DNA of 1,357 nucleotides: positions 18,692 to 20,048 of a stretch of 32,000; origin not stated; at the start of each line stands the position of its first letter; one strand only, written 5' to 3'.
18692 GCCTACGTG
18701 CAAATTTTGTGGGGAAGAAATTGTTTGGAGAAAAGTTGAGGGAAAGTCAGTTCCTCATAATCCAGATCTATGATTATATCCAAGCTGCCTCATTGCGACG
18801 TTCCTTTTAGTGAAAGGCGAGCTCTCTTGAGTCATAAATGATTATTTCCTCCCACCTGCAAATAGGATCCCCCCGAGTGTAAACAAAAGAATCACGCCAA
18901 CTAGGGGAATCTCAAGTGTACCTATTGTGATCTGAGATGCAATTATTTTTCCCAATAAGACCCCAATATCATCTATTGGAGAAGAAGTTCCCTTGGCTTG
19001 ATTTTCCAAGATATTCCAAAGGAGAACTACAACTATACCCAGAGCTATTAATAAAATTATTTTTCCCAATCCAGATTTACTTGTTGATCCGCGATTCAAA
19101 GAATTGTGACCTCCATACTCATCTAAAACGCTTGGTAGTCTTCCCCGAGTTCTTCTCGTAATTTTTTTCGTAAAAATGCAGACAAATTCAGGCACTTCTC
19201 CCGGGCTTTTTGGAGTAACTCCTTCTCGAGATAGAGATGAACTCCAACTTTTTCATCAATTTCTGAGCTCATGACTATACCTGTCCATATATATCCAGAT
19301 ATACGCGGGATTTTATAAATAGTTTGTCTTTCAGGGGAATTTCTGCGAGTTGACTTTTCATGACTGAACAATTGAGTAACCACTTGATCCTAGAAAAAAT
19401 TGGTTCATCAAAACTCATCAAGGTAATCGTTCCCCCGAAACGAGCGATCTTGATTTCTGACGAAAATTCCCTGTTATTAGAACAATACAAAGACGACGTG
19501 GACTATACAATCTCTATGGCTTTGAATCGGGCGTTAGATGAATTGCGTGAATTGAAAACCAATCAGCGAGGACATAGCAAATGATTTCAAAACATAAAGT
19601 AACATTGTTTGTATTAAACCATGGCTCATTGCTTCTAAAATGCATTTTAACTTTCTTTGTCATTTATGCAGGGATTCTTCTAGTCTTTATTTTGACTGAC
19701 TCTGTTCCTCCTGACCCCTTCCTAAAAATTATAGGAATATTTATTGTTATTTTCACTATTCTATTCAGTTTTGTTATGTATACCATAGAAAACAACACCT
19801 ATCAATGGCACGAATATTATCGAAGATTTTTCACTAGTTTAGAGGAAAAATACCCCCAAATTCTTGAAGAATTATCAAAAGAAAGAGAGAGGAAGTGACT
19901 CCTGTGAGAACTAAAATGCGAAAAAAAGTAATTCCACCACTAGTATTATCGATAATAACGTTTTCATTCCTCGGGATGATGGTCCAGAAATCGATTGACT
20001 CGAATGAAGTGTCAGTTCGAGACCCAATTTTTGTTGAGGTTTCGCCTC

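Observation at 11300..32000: Uncharacterised integrated element whose structural module is entirely membrane and surface proteins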

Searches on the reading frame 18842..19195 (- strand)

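Call 4: search_protein_families(library=pfam, proteins=[window:18842-19195:-], max_evalue=0.1)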
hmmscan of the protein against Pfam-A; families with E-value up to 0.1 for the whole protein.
window:18842-19195:- (117 aa): 1 family
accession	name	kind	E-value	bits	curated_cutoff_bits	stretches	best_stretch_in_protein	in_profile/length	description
PF13139.11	DUF3981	-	0.037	14.9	25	1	13-107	5-96/115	Domain of unknown function (DUF3981)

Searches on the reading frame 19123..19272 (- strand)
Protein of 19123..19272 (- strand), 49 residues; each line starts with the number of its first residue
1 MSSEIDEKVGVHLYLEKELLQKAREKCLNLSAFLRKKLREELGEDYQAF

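Call 124: search_protein_families(library=pfam, proteins=[window:19123-19272:-], max_evalue=0.01)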
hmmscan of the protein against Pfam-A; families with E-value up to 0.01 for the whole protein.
window:19123-19272:- (49 aa): 1 family
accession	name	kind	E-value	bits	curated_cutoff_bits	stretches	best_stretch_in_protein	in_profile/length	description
PF07362.18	CcdA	-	1.7e-05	25.5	22.4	1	11-45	4-38/71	Post-segregation antitoxin CcdA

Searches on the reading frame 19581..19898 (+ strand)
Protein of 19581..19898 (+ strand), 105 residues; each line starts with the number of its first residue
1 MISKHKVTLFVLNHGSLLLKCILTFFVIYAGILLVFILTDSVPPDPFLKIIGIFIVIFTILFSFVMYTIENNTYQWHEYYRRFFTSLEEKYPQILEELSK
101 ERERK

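Call 5: search_protein_families(library=pfam, proteins=[window:19581-19898:+], max_evalue=0.1)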
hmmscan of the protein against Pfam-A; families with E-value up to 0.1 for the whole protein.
window:19581-19898:+ (105 aa): 4 families
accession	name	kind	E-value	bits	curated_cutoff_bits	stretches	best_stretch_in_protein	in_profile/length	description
PF24838.2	8xMP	-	7e-05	23.1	30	1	24-95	23-95/136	Octameric membrane protein family (8xMP)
PF11457.13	DUF3021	-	0.031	14.9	24.7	1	10-73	58-123/130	Protein of unknown function (DUF3021)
PF07280.16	Ac110_PIF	-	0.072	13.3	25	1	53-78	1-26/43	Per os infectivity factor AC110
PF12698.13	ABC2_membrane_3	-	0.079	12.5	31.6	1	13-73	236-298/347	ABC-2 family transporter protein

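Call 16: search_protein_families(library=phrogs, proteins=[window:19581-19898:+], max_evalue=0.01)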
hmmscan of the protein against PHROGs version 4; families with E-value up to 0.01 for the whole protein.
window:19581-19898:+ (105 aa): 0 families

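Call 106: search_protein_families(library=phrogs, proteins=[window:19581-19898:+], max_evalue=1)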
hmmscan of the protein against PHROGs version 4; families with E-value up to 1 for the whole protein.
window:19581-19898:+ (105 aa): 4 families
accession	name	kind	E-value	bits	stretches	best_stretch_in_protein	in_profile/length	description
phrog_2429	-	moron, auxiliary metabolic gene and host takeover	0.023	16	1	51-97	12-49/82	involved in bacteriocin production or immunity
phrog_3793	-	unknown function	0.097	12.9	1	18-103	16-102/272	-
phrog_19964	-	moron, auxiliary metabolic gene and host takeover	0.18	12.7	1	19-71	56-111/245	membrane protein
phrog_29378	-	unknown function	0.84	10.2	1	11-63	199-248/260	-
